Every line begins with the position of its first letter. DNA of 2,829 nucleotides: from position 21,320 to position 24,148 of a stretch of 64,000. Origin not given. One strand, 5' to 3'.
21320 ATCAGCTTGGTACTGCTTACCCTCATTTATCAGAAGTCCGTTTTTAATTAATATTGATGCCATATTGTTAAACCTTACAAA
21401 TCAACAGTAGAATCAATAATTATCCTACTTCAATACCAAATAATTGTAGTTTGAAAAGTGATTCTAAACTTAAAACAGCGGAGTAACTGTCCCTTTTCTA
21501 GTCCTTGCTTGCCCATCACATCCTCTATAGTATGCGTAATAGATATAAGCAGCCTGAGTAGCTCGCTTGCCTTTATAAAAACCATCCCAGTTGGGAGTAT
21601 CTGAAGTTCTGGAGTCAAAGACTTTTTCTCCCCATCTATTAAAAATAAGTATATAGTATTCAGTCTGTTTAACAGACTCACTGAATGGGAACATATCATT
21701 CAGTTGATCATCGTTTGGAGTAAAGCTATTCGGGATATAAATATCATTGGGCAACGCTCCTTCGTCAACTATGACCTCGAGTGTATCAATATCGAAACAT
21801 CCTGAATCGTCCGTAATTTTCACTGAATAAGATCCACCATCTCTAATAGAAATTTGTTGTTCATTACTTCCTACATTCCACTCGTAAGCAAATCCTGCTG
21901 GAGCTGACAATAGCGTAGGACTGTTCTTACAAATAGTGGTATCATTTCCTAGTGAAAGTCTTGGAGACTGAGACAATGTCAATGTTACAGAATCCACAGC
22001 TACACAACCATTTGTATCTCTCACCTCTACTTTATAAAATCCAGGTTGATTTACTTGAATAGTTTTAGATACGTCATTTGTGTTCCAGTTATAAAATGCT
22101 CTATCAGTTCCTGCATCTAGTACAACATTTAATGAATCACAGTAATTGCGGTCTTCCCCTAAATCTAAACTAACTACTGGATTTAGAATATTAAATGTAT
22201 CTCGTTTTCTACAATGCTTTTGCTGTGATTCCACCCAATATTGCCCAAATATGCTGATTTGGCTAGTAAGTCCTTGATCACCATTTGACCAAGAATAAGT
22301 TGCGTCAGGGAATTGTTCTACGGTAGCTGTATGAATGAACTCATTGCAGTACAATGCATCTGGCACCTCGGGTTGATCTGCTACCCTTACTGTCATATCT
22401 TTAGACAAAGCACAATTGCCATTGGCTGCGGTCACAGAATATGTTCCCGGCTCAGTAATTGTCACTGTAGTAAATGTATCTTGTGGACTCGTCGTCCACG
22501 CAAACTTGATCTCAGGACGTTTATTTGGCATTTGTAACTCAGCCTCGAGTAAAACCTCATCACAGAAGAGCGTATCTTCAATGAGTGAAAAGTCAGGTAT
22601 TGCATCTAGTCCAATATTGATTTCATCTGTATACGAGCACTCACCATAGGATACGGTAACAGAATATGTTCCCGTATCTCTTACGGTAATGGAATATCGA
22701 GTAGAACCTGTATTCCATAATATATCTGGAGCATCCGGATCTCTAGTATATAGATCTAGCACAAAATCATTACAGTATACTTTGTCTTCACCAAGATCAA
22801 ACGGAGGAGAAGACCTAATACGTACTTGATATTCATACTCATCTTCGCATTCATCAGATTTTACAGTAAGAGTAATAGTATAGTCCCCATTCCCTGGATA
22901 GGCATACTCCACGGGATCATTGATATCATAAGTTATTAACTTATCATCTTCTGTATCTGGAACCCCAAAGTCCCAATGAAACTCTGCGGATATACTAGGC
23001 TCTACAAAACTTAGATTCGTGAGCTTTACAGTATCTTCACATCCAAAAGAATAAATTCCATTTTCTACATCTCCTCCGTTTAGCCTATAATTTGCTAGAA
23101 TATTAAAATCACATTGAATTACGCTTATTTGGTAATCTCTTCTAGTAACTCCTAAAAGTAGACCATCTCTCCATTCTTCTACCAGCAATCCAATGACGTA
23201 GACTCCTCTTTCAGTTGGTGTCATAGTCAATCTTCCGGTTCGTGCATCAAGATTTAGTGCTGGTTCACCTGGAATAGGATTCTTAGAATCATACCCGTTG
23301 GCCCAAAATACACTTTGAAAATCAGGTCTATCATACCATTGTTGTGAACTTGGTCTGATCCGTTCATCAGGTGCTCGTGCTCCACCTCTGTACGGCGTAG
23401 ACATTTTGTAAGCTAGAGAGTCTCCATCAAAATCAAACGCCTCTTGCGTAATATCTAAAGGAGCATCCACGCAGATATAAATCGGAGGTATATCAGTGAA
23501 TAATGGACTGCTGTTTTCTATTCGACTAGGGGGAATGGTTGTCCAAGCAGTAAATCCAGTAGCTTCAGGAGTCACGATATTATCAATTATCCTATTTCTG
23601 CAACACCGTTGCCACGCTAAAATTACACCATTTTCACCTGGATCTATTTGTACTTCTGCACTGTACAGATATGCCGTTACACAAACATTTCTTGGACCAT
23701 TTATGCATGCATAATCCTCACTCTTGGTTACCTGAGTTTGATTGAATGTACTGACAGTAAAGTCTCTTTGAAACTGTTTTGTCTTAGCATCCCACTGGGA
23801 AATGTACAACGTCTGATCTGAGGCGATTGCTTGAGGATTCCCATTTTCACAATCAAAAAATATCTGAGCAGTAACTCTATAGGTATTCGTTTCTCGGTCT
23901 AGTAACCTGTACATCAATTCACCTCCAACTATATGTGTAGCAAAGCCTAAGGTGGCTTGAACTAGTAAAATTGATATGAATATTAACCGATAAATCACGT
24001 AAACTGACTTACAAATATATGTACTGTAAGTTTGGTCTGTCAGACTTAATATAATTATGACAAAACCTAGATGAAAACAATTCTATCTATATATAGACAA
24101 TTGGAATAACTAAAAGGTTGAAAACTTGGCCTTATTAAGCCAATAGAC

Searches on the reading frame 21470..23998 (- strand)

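Call 91: search_protein_families(library=pfam, proteins=[window:21470-23998:-], max_evalue=0.001)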
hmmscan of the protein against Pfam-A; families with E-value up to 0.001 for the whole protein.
window:21470-23998:- (842 aa): 2 families
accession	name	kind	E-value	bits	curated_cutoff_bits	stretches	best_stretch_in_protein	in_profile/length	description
PF13585.12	CHU_C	-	1.3e-14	54.5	27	1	754-837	2-83/86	CHU_C Type IX secretion signal domain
PF00801.26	PKD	-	0.00012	22.5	23.5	0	335-382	27-68/80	PKD domain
